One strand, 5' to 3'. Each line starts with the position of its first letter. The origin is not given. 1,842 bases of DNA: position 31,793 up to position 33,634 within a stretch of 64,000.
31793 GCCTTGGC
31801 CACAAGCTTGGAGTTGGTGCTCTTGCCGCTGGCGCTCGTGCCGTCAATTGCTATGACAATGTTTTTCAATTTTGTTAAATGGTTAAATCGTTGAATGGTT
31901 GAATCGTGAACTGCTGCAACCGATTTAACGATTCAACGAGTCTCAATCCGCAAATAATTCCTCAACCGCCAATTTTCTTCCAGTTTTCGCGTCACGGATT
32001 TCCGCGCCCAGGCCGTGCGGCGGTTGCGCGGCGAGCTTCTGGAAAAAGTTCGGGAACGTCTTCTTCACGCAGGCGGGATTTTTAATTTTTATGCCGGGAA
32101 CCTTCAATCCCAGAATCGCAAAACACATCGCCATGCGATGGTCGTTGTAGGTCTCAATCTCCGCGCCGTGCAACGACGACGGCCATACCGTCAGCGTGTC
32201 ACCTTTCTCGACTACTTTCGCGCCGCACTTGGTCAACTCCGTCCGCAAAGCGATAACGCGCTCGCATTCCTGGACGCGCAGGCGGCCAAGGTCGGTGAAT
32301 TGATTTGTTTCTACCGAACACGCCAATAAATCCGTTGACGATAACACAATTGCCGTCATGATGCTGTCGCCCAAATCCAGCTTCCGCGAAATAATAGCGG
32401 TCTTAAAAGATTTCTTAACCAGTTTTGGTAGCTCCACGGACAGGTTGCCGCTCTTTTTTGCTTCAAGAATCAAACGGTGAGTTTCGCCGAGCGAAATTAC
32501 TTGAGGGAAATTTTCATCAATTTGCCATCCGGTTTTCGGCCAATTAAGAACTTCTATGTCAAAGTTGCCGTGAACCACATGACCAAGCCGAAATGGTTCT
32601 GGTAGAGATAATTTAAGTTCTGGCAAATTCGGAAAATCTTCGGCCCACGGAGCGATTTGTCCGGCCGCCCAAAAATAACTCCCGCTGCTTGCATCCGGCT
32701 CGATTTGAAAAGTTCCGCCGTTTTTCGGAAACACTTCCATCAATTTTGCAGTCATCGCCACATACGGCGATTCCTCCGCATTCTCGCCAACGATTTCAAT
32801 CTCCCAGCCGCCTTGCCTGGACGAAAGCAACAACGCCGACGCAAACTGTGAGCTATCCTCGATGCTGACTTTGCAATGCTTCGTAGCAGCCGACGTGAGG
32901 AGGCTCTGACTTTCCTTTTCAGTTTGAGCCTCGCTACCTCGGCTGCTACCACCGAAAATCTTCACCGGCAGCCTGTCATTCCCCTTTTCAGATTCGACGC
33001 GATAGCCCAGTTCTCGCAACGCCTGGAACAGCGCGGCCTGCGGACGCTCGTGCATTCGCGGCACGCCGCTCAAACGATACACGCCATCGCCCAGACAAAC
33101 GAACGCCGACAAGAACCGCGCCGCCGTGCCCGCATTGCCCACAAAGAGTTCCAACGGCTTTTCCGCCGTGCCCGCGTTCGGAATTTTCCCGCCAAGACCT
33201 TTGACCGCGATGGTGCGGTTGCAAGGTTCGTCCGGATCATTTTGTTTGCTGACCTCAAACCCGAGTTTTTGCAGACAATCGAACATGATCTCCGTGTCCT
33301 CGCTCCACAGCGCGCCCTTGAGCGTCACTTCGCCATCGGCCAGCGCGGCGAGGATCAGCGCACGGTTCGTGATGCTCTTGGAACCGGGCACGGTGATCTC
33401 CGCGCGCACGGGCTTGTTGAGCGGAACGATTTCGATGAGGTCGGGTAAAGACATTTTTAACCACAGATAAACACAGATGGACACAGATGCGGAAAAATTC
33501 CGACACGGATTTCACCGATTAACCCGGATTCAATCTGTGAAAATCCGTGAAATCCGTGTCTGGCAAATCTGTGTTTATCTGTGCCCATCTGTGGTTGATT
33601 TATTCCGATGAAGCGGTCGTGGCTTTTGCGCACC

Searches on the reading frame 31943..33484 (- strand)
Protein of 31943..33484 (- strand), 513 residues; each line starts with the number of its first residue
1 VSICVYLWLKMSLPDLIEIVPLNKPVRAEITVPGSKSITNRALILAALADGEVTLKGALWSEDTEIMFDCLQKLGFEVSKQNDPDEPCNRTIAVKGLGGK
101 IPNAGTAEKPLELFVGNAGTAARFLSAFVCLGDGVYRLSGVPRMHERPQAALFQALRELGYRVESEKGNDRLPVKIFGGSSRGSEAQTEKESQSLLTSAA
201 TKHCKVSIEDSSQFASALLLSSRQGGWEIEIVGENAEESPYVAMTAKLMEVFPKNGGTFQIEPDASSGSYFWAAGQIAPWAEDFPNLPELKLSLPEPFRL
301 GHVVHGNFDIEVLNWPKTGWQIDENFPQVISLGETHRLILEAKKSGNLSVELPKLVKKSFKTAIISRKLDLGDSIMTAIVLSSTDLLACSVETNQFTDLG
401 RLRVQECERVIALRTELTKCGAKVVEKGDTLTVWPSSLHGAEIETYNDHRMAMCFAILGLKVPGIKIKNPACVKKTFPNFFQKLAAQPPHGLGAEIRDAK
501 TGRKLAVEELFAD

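Call 9: search_protein_families(library=pfam, proteins=[window:31943-33484:-])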
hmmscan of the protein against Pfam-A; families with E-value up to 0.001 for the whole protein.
window:31943-33484:- (513 aa): 1 family
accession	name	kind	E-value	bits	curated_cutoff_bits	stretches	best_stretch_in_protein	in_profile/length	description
PF00275.25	EPSP_synthase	-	2e-72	244.6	22.8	2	24-279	5-250/417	EPSP synthase (3-phosphoshikimate 1-carboxyvinyltransferase)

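Call 69: search_protein_families(library=ncbifam, proteins=[window:31943-33484:-], max_evalue=0.00001)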
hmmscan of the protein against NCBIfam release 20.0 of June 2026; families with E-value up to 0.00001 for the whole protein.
window:31943-33484:- (513 aa): 3 families
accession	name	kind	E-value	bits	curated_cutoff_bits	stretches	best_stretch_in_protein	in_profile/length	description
TIGR01356.1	aroA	equivalog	4.9e-81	272.7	287.25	2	29-279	2-240/415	3-phosphoshikimate 1-carboxyvinyltransferase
NF008816.0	PRK11860.1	equivalog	4.4e-70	236.6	943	2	16-280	6-262/662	bifunctional 3-phosphoshikimate 1-carboxyvinyltransferase/cytidylate kinase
NF011381.1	PRK14806.1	equivalog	6e-27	94.2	902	2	24-181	310-456/733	bifunctional prephenate dehydrogenase/3-phosphoshikimate 1-carboxyvinyltransferase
